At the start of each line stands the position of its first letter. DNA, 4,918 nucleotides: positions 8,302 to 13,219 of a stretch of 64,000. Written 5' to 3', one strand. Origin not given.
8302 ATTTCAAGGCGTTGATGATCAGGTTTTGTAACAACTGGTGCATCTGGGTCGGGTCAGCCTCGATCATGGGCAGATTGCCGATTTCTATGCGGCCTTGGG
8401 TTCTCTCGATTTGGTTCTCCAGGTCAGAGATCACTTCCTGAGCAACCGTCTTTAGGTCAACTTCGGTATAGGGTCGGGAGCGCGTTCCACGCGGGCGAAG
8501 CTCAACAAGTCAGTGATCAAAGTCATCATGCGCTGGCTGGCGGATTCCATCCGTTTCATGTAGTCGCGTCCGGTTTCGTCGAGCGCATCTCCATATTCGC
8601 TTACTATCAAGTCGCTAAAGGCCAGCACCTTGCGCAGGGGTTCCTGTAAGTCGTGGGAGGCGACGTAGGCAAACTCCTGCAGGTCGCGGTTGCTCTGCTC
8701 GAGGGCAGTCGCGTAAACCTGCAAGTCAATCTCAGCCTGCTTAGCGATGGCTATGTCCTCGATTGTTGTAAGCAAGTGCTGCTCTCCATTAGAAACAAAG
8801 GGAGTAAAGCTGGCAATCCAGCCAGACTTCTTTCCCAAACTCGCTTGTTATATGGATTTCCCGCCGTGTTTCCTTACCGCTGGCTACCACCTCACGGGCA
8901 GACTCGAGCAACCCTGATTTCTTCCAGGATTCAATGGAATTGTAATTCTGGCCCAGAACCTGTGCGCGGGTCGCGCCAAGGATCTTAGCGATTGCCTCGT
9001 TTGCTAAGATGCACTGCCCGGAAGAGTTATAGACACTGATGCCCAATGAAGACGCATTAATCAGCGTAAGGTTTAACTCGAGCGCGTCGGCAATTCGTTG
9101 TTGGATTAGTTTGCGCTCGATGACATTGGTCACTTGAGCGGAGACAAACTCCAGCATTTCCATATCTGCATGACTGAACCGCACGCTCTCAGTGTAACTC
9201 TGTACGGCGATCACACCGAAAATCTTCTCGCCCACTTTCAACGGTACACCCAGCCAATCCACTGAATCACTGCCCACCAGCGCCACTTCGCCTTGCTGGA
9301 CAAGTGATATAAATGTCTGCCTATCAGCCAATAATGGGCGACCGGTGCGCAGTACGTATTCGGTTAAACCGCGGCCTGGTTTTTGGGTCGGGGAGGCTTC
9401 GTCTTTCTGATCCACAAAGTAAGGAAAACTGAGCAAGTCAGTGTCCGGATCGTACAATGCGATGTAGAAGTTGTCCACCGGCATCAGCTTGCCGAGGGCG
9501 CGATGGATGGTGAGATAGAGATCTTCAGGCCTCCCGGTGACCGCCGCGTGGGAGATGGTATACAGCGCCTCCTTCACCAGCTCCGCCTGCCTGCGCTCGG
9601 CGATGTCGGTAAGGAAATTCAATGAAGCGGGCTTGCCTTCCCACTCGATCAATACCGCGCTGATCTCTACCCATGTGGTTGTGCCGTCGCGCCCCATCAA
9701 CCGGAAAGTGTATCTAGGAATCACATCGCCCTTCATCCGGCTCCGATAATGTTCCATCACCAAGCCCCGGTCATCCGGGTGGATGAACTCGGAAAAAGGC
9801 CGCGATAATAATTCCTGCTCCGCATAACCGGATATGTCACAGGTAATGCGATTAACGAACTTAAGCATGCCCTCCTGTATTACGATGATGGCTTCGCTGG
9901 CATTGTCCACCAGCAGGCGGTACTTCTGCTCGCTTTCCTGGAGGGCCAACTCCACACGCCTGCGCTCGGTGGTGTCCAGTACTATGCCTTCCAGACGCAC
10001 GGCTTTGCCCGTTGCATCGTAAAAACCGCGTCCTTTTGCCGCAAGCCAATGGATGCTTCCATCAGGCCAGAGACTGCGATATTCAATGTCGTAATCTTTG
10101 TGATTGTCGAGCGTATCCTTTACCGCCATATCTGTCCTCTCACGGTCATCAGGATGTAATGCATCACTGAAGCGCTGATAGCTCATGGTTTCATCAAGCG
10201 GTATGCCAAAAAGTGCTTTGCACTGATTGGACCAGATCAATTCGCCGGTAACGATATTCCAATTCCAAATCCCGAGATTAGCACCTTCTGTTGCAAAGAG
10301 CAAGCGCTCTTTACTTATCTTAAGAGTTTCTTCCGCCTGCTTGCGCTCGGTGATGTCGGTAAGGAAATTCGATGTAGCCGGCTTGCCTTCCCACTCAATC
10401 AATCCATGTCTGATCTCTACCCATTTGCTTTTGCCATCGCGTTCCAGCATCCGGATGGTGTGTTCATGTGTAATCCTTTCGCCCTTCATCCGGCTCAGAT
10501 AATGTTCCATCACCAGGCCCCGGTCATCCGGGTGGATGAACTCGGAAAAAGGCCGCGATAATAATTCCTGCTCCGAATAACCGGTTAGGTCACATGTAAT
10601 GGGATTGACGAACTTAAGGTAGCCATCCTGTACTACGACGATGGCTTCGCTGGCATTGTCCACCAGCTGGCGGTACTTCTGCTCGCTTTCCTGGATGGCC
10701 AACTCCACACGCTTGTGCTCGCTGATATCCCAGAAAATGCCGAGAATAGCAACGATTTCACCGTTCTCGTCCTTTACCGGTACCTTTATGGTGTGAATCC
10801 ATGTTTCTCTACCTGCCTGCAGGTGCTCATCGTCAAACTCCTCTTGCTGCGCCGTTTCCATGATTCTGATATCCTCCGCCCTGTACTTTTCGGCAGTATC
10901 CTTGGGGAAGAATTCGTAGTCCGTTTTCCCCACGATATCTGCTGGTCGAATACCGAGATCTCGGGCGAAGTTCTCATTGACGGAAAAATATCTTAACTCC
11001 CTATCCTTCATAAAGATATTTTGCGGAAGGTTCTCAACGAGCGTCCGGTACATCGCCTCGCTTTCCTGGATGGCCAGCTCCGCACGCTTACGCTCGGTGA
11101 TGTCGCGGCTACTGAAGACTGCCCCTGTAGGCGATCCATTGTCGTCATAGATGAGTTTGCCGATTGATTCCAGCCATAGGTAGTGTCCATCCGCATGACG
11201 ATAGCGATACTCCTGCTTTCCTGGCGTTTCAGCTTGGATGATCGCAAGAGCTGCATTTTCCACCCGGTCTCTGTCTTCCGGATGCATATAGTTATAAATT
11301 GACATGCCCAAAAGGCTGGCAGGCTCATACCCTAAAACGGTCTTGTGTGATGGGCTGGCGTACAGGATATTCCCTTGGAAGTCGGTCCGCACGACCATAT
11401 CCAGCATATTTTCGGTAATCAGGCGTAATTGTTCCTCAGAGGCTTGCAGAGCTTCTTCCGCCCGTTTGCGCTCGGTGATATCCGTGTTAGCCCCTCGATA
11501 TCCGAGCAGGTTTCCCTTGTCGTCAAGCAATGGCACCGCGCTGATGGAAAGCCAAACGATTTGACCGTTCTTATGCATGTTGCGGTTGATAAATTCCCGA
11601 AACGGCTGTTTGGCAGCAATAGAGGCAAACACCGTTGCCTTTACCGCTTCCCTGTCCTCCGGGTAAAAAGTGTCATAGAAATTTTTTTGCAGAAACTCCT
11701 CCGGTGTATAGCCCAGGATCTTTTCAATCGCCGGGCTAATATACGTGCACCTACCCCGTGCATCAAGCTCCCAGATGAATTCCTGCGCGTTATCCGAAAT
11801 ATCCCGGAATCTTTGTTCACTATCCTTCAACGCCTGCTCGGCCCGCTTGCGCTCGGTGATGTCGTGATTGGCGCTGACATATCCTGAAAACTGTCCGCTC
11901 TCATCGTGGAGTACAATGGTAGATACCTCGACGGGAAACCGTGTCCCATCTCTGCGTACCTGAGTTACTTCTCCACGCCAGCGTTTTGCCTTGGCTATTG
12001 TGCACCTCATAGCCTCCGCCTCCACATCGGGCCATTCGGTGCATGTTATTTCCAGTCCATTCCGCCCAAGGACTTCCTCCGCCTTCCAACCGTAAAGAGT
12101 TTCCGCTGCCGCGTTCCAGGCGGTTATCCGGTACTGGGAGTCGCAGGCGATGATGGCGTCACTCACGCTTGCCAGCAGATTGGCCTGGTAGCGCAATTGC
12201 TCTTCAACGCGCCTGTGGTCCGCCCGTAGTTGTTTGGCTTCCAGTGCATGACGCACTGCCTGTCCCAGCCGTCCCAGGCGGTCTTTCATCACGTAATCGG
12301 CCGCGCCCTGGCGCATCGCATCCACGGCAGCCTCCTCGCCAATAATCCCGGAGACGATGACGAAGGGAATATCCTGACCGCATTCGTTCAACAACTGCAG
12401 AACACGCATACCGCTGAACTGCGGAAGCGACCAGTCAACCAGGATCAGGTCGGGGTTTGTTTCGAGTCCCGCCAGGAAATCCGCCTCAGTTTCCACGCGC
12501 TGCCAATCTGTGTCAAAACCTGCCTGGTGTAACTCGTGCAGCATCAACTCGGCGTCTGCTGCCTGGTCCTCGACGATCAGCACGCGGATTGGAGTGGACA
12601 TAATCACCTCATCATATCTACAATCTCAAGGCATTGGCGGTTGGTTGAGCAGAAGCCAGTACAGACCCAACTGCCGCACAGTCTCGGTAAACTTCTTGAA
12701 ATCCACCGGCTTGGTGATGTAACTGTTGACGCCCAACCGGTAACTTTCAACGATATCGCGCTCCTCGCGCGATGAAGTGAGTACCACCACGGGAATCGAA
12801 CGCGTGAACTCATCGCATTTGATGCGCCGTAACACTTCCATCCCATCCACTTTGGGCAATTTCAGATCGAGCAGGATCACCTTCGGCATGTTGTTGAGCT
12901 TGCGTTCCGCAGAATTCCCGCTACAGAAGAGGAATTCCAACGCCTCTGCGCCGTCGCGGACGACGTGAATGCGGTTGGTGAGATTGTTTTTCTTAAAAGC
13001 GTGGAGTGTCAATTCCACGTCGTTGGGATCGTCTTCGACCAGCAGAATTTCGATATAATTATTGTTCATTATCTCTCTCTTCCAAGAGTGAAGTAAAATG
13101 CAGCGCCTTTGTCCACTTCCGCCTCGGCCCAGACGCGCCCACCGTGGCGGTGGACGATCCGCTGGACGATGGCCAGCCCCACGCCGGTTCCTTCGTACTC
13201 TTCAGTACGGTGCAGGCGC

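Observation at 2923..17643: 15-kb one-strand signalling array that feeds into Tad-type ATPases, with no pilus machinery present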

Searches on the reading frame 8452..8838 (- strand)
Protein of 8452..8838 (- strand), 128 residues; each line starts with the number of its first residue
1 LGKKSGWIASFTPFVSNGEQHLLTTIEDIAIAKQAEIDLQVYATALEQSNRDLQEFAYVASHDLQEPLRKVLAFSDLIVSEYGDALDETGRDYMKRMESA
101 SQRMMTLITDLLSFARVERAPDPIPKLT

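Call 4: search_protein_families(library=pfam, proteins=[window:8452-8838:-], max_evalue=0.01)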
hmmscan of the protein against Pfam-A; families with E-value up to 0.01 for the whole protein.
window:8452-8838:- (128 aa): 2 families
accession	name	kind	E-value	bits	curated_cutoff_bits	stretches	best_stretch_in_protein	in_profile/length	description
PF00512.31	HisKA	-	1.3e-11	44.8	26.9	1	53-118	2-64/66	His Kinase A (phospho-acceptor) domain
PF18071.7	HMW1C_N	-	0.0059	16.9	27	0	77-114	36-73/146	HMW1C N-terminal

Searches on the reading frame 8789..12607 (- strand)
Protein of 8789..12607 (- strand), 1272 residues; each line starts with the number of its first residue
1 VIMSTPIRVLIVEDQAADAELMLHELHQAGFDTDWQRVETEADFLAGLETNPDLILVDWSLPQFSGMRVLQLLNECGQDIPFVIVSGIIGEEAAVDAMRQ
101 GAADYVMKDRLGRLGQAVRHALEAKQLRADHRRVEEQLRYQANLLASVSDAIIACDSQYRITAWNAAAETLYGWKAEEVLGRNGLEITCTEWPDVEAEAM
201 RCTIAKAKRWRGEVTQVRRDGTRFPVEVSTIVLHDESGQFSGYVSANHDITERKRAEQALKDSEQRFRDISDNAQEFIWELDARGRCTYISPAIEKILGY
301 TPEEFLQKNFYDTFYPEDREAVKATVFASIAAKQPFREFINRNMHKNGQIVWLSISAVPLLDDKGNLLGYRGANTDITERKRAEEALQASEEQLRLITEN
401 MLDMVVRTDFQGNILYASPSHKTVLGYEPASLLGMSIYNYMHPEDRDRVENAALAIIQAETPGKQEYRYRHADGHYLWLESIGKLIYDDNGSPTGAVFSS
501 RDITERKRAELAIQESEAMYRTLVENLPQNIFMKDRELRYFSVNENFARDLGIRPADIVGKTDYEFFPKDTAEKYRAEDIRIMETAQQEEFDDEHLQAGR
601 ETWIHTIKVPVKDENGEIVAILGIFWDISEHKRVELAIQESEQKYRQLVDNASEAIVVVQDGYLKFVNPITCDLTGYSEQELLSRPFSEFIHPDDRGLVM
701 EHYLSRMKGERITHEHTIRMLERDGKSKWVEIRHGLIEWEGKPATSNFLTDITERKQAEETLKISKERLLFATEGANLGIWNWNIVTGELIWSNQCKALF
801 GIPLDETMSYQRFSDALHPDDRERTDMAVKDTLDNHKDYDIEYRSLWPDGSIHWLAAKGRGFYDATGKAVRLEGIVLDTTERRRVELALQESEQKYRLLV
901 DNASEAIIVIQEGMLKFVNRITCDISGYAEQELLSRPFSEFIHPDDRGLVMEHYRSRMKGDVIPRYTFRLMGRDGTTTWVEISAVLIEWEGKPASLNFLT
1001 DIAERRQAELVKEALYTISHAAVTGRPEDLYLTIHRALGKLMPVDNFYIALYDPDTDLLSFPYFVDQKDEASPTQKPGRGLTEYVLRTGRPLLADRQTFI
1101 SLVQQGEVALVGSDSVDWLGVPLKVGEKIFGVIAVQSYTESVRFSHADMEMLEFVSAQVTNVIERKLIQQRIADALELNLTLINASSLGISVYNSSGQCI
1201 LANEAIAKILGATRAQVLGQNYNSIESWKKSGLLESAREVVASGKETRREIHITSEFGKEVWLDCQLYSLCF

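Call 4: search_protein_families(library=pfam, proteins=[window:8789-12607:-], max_evalue=0.01)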
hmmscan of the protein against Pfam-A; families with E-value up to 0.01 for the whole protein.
window:8789-12607:- (1272 aa): 15 families
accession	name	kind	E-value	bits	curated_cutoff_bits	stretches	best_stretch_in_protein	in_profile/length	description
PF08447.18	PAS_3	-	1.1e-110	362.5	25.6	7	414-495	1-84/89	PAS fold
PF13426.13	PAS_9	-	2.1e-91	301.4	27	7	277-379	3-103/103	PAS domain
PF08448.16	PAS_4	-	2.9e-91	301.5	23.1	7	524-633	1-110/110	PAS fold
PF00989.32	PAS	-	1.4e-90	299.3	22.6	7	266-372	2-108/113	PAS fold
PF13188.13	PAS_8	-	1.6e-40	136.1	21.8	5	643-695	1-54/65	PAS domain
PF14598.12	PAS_11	-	1.9e-15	57.2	25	1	405-491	5-91/109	PAS domain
PF13185.12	GAF_2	-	2.2e-15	57.5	28.6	1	1027-1164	4-136/136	GAF domain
PF12860.13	PAS_7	-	3.8e-14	53.3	27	0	145-258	1-115/115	PAS fold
PF00072.30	Response_reg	-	1.4e-13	51.4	30.2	1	9-114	1-106/111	Response regulator receiver domain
PF01590.32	GAF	-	2.1e-12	48.1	22.4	1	1027-1162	2-132/133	GAF domain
PF24820.1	Diguanyl_cycl_sensor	-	6.1e-08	33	28.1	0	648-694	1-48/109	Diguanylate cyclase-like sensor domain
PF13596.12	PAS_10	-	8.3e-06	26.8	22.1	0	142-251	2-106/106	PAS domain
PF18095.7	PAS_12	-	8.4e-05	22.6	22.6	0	1184-1268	53-136/153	UPF0242 C-terminal PAS-like domain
PF13492.12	GAF_3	-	0.00011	23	27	1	1028-1165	3-129/129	GAF domain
PF08348.17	PAS_6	-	0.00085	19.6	27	0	588-634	66-112/115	YheO-like PAS domain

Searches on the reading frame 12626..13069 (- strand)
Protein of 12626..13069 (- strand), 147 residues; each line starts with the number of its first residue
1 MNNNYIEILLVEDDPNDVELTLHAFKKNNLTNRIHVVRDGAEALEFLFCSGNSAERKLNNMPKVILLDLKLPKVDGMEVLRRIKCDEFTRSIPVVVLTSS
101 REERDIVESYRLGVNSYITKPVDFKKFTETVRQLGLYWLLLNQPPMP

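Call 4: search_protein_families(library=pfam, proteins=[window:12626-13069:-], max_evalue=0.01)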
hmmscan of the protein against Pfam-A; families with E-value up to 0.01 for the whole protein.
window:12626-13069:- (147 aa): 1 family
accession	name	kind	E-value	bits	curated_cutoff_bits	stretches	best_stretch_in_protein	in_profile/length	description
PF00072.30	Response_reg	-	8e-20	71.5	30.2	1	8-131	1-110/111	Response regulator receiver domain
